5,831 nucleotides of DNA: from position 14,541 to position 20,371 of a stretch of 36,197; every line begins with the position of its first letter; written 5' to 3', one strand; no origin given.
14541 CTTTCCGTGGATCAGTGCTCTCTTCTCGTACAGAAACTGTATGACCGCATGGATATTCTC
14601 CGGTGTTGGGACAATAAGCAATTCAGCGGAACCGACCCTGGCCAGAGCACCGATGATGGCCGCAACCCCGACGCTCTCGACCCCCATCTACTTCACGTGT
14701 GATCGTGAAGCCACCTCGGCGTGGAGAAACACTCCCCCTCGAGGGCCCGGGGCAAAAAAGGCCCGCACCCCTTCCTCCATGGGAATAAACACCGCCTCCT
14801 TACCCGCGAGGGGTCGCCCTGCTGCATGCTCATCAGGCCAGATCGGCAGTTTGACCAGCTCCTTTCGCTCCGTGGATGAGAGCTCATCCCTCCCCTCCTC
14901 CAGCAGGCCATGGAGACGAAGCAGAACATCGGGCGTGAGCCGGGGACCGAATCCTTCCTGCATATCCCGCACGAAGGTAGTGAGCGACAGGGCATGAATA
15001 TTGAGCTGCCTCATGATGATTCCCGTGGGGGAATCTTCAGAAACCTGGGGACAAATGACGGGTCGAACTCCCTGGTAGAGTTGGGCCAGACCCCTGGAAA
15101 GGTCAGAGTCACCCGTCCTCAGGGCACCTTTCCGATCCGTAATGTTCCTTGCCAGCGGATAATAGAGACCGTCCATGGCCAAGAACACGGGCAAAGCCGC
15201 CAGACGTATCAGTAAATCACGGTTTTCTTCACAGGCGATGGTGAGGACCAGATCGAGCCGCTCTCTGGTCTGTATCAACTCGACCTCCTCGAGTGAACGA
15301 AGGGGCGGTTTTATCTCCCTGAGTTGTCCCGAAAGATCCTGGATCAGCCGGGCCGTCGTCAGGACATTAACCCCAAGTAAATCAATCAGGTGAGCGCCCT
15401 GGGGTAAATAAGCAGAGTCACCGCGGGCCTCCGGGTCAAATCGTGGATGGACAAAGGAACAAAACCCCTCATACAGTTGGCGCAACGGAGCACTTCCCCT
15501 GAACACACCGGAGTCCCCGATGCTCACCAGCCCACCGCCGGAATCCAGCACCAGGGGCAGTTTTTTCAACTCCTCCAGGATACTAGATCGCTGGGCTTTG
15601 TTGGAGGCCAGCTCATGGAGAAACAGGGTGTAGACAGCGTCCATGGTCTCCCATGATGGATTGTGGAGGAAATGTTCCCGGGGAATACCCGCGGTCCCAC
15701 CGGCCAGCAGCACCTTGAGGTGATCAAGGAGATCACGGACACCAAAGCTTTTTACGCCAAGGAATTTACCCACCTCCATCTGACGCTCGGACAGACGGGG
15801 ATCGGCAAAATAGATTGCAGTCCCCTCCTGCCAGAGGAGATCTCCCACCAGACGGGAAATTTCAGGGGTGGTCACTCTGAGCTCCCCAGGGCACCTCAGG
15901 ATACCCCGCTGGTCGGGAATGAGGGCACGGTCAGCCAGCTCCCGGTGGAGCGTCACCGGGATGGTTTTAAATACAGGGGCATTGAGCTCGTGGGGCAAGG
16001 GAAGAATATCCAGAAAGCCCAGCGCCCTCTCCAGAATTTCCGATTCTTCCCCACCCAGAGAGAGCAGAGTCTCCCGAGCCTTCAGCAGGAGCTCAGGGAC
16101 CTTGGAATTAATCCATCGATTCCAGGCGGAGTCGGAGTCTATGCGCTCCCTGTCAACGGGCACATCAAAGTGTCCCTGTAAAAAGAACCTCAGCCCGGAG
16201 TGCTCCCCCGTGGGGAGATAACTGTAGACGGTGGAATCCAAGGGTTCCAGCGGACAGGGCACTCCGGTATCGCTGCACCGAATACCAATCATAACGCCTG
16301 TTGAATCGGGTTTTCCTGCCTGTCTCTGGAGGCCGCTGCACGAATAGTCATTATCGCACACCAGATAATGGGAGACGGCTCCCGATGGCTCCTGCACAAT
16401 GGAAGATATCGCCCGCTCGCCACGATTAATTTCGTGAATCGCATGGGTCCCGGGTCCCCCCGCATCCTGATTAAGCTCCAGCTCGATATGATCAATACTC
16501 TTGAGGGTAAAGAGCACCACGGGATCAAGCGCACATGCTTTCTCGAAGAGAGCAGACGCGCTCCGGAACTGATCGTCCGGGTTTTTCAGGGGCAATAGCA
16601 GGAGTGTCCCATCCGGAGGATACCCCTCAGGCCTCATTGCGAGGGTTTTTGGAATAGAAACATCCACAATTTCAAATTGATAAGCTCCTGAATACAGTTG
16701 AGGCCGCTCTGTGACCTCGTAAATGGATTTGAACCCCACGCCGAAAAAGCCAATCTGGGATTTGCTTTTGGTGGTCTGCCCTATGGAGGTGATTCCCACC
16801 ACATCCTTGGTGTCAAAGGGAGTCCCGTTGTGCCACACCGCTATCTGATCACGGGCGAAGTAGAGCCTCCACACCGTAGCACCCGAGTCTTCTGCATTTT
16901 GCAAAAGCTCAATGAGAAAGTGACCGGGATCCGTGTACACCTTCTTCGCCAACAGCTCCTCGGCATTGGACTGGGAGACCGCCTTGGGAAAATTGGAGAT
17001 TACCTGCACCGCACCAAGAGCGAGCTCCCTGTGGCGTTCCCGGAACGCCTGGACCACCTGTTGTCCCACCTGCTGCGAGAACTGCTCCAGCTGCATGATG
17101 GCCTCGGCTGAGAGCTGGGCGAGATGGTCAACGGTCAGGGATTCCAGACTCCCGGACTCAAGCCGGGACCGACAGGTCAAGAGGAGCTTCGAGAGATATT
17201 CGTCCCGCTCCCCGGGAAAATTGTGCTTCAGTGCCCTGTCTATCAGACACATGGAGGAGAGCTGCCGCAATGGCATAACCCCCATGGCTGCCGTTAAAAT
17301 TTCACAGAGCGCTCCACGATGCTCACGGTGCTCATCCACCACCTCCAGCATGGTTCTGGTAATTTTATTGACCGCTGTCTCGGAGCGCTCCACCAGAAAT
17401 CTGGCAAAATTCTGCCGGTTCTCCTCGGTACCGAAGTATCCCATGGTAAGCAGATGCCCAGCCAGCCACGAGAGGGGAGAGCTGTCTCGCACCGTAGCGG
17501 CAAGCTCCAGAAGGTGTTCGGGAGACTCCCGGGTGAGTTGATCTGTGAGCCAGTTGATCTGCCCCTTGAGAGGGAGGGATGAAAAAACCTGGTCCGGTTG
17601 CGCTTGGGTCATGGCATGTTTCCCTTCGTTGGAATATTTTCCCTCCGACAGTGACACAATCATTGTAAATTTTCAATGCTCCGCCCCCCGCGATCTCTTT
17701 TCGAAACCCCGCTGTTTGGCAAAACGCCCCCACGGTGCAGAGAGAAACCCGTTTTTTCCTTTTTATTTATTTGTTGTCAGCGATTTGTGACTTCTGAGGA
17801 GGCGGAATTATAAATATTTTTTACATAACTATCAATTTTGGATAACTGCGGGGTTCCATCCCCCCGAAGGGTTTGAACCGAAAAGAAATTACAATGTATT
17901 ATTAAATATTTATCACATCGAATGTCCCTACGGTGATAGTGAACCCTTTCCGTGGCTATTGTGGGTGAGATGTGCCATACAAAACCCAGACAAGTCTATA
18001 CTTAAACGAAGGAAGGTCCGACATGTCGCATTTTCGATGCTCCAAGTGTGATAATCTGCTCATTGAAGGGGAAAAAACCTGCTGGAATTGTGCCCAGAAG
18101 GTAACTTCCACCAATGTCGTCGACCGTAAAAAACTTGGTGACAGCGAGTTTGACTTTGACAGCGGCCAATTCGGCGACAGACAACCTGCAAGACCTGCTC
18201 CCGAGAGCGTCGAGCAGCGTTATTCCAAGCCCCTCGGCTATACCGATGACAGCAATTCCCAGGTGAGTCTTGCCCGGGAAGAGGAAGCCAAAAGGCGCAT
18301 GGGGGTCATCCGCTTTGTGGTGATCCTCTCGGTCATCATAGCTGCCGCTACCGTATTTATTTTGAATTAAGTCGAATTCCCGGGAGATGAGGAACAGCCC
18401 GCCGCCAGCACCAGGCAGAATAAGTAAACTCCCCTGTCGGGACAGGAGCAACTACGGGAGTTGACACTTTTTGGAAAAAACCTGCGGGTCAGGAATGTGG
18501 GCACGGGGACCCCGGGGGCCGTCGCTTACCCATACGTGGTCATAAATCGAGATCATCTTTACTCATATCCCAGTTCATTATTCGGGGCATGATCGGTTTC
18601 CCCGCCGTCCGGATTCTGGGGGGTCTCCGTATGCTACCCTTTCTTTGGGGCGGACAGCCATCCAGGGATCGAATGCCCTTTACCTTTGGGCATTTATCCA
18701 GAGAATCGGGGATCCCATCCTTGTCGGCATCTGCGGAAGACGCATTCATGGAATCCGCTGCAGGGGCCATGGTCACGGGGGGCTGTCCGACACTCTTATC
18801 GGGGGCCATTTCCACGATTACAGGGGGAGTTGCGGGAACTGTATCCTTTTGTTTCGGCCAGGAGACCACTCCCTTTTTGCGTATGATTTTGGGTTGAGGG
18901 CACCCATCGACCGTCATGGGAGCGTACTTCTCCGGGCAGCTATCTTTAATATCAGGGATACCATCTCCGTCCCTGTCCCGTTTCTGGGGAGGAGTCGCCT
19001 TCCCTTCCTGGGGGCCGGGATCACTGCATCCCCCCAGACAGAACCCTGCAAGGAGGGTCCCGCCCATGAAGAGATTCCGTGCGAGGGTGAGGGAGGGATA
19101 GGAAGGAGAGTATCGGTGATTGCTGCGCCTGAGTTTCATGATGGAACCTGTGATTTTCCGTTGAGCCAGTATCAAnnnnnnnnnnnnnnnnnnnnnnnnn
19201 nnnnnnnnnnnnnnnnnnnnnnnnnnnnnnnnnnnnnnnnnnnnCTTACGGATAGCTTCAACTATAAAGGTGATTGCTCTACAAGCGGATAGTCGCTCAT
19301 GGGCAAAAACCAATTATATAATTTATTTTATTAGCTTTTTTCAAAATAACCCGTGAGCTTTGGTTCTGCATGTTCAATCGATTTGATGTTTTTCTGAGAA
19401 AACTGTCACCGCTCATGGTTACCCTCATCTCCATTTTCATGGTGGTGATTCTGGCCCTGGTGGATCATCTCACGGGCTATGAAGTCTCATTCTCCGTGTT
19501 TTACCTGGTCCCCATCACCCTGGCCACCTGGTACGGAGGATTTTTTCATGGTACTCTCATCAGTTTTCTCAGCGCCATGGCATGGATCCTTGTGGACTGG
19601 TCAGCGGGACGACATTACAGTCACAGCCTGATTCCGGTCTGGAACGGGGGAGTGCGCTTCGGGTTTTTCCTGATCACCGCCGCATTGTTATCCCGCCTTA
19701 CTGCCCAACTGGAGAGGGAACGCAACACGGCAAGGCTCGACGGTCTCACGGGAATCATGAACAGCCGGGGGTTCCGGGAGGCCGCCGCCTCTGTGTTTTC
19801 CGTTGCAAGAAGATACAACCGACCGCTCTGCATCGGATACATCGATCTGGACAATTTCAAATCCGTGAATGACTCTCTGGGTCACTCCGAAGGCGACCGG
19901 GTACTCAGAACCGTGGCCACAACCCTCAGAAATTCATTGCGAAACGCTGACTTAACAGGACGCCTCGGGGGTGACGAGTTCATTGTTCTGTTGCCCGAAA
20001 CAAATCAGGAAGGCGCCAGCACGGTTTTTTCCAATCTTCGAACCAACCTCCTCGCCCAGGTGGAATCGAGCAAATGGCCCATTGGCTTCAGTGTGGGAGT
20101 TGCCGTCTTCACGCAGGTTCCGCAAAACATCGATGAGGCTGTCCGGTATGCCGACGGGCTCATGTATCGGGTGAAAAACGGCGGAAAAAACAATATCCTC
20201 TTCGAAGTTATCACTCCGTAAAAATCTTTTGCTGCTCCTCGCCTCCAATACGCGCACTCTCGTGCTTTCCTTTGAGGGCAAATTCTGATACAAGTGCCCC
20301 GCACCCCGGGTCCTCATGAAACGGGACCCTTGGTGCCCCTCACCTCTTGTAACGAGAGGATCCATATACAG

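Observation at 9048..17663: Sacsin-type GHKL ATPase coupled to a 1,879-aa repeat protein with a transglutaminase-like core: an uncharacterised giant cytoplasmic module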

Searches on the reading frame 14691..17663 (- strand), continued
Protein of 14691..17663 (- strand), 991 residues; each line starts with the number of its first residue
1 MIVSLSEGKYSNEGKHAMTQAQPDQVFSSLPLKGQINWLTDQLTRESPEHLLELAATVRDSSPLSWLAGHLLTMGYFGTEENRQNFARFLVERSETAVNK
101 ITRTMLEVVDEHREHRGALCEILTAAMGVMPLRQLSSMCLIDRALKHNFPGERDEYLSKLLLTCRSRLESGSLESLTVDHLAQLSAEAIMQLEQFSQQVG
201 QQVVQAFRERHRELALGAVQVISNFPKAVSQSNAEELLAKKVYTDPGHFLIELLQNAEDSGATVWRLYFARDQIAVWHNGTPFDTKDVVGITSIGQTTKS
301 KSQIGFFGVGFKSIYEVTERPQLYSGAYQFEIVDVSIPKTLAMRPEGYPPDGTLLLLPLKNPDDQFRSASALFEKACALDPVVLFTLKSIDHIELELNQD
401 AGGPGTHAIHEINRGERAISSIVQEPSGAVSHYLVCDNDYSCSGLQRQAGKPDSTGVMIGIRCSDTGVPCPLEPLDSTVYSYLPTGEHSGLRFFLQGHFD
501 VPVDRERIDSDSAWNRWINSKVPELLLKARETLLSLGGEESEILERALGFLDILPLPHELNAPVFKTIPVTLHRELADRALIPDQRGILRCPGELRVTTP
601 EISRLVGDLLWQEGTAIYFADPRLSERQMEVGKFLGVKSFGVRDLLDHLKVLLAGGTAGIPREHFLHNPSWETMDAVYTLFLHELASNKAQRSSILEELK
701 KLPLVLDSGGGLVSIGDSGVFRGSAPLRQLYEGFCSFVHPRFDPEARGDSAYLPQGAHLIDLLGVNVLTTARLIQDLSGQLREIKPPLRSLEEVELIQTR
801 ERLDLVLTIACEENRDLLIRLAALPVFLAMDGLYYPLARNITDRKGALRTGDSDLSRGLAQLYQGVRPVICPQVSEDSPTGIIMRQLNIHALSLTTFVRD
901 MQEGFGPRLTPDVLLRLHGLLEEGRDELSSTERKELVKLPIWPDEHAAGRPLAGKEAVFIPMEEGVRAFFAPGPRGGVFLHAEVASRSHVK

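Call 77: search_solved_structures(query=A5, max_evalue=0.1, show_alignments=0)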
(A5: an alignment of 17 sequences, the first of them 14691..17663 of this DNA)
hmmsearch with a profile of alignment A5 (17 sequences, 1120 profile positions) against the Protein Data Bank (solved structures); distinct sequences matched with E-value up to 0.1: 4.
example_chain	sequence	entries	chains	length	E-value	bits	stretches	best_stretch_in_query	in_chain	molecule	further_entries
5v47_A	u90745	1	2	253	3.9e-09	38.7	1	290-313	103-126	Lizard sacsin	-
5v44_A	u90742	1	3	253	1.2e-07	33.8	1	230-313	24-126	Sacsin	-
5v45_A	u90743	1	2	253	2.5e-07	32.7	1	230-313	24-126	Sacsin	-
5v46_A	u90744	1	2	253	2.6e-07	32.7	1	230-313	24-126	Sacsin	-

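Call 80: find_encoding_contigs(protein=P0176, flank=8000, max_places=3)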
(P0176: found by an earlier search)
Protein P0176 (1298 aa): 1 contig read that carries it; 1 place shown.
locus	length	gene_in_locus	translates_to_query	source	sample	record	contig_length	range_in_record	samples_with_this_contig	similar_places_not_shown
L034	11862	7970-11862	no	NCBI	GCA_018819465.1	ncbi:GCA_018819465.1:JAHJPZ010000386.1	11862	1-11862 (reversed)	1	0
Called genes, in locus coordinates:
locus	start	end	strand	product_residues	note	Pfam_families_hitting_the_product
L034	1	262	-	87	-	PF05221:AdoHcyase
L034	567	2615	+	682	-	-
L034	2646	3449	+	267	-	PF01210:NAD_Gly3P_dh_N (faint), PF03807:F420_oxidored, PF14748:P5CR_dimer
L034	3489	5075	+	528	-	PF07969:Amidohydro_3, PF01979:Amidohydro_1, PF07969:Amidohydro_3, PF01979:Amidohydro_1 (weak)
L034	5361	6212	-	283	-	PF13493:DUF4118 (weak), PF00990:GGDEF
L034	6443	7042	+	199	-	PF02412:TSP_3 (faint)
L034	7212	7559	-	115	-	-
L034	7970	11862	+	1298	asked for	PF25794:SACS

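Call 82: search_protein_families(library=pfam, proteins=[P0002, L002:13991-15892:+, P0025, P0021], max_evalue=0.001)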
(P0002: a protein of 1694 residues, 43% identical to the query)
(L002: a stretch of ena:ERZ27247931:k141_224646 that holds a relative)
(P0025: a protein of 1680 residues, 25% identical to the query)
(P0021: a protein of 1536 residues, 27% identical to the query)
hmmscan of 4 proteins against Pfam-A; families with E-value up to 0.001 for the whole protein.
P0002 (1694 aa): 4 families
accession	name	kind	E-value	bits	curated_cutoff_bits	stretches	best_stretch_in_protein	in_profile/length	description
PF02518.31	HATPase_c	-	1.2e-28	100.2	26.4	1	1433-1555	1-110/111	Histidine kinase-, DNA gyrase B-, and HSP90-like ATPase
PF25794.1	SACS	-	1e-15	58.6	32.8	1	223-313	15-127/247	Sacsin domain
PF00072.30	Response_reg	-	1.8e-11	44.6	30.2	1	1578-1688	2-110/111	Response regulator receiver domain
PF00512.31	HisKA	-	2.7e-07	31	26.9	1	1331-1391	4-64/66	His Kinase A (phospho-acceptor) domain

L002:13991-15892:+ (634 aa): 1 family
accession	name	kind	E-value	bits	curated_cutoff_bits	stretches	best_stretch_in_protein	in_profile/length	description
PF00246.29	Peptidase_M14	-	3.4e-07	30.6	21.6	1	102-233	4-135/286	Zinc carboxypeptidase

P0025 (1680 aa): 3 families
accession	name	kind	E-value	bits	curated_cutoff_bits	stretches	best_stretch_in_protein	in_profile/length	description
PF04326.19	SLFN_AlbA_2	-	2.3e-12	47.9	25.3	1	1303-1408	19-115/118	Schlafen, AlbA_2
PF00656.27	Peptidase_C14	-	4.1e-12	46.7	21.4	1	1429-1628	2-195/233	Caspase domain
PF25794.1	SACS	-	1.3e-08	35.4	32.8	1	38-134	15-128/247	Sacsin domain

P0021 (1536 aa): 2 families
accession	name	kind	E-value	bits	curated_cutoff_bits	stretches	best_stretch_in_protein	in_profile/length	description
PF25794.1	SACS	-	1.7e-10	41.5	32.8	1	38-136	24-122/247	Sacsin domain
PF13020.12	NOV_C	-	4.3e-10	40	22.1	1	1441-1513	18-89/91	Protein NO VEIN, C-terminal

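Call 88: search_dna_similar(query=window:14691-17612:-, collection=plasmids, mode=protein, max_rows=12)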
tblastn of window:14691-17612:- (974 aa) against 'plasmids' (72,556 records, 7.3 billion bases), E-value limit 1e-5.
Records with a match: 19; places in all: 19; records where one place covers at least 80% of the query: 0.
Best place of each record, by identity: <60% 19.
By first word of the organism name: Rhizobium 2; Bradyrhizobium 2; Methanomethylovorans 1; Ensifer 1; Niveispirillum 1; Sulfuricurvum 1; Halomarina 1; Halobaculum 1; Halorubrum 1; Halorussus 1; and 7 more.
By predicted mobility (MOB-suite, as given by PLSDB): non-mobilizable 14; conjugative 3; mobilizable 2.
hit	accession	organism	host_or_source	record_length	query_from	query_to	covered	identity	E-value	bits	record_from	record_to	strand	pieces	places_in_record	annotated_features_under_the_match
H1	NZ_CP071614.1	Rhizobium bangladeshense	lentil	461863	206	579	38%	28.9%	3e-26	125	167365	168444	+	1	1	hypothetical protein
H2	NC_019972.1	Methanomethylovorans hollandica DSM 15978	-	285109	221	607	40%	26.5%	2e-23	115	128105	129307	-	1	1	molecular chaperone of HSP90 family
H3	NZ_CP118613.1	Ensifer adhaerens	Pure isolate,Rhizosphere of Cyperus ...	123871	206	512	32%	29.3%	7e-25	120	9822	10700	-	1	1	hypothetical protein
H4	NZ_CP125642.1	Rhizobium sp. BT03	Phaseolus vulgaris,Pure culture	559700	206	512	32%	27.5%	1e-22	113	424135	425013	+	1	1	hypothetical protein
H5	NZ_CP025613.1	Niveispirillum cyanobacteriorum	sing cell,cyanobacterial aggregates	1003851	224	512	30%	27.5%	3e-8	66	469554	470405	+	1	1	none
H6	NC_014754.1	Sulfuricurvum kujiense DSM 16994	drain water from underground crude oil ...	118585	216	508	30%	27.0%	1e-19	102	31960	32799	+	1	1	DUF3883 domain-containing protein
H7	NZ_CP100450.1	Halomarina sp. BCD28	cell culture,sediment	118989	209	509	31%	25.9%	1e-10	73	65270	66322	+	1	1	hypothetical protein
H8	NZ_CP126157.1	Halobaculum litoreum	cell culture,sediment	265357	235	514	29%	27.1%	1e-11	77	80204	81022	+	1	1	DUF3883 domain-containing protein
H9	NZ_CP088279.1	Bradyrhizobium barranii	Glycine max cv. AC Glengarry,cell ...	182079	224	508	29%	26.0%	2e-6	60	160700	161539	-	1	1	ATPase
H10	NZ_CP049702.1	Bradyrhizobium barranii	Glycine max cv. AC Glengarry,cell ...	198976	224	508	29%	26.0%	2e-6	60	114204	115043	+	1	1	ATPase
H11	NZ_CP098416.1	Halorubrum hochsteinianum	cell culture,underground brine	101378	229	512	29%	25.7%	3e-14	86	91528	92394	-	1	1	HNH endonuclease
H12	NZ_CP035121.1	Halorussus pelagicus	pure culture,salted brown alga Laminaria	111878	206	482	28%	26.1%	2e-9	69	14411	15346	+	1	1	DUF3883 domain-containing protein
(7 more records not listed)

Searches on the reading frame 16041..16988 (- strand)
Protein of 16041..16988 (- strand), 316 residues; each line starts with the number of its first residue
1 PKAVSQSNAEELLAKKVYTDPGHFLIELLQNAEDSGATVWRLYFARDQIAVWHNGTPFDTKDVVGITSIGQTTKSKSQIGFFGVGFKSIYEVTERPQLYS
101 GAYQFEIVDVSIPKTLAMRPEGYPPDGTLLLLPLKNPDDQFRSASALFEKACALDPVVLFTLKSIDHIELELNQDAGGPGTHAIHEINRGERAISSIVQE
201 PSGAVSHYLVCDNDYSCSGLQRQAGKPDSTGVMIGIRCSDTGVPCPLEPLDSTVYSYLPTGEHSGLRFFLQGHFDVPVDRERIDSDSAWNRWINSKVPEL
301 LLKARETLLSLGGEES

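Call 78: search_protein_families(library=pfam, proteins=[window:16041-16988:-], max_evalue=1)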
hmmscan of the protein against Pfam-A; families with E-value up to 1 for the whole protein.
window:16041-16988:- (316 aa): 1 family
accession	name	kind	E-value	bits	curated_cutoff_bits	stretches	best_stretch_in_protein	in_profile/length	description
PF25794.1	SACS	-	6.7e-16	59.3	32.8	1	18-109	15-128/247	Sacsin domain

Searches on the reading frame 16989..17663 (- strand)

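Call 78: search_protein_families(library=pfam, proteins=[window:16989-17663:-], max_evalue=1)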
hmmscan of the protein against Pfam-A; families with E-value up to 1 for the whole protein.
window:16989-17663:- (225 aa): 2 families
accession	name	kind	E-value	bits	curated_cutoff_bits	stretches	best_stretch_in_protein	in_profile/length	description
PF08891.16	YfcL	-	0.11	13.2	25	0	17-61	14-58/83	YfcL protein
PF14842.11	FliG_N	-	0.16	13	25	1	160-213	11-63/104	FliG N-terminal domain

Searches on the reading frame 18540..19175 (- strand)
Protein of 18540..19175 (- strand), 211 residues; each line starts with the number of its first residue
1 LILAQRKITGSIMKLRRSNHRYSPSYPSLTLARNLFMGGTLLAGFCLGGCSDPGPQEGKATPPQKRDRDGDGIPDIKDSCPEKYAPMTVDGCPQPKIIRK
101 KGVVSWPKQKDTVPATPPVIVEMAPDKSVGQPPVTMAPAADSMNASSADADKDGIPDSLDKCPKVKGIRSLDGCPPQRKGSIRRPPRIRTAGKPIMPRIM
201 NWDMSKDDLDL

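Call 7: search_protein_families(library=pfam, proteins=[window:18540-19175:-], max_evalue=0.001)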
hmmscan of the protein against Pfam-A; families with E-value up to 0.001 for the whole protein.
window:18540-19175:- (211 aa): 2 families
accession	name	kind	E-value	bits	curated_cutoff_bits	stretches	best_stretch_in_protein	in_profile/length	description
PF02412.23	TSP_3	-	1.8e-08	34.4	25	1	148-165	14-31/36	Thrombospondin type 3 repeat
PF05901.16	Excalibur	-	0.00099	19.9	22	0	64-74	24-34/36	Excalibur calcium-binding domain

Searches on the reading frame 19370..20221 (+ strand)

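Call 8: search_protein_families(library=pfam, proteins=[window:19370-20221:+], max_evalue=0.001)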
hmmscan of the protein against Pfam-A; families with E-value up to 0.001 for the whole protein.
window:19370-20221:+ (283 aa): 2 families
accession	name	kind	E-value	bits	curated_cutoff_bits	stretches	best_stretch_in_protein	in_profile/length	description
PF00990.26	GGDEF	-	1.7e-37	129.1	23.8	1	122-275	2-161/161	Diguanylate cyclase, GGDEF domain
PF13493.11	DUF4118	-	1.7e-05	25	28.4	1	17-122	4-105/107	Domain of unknown function (DUF4118)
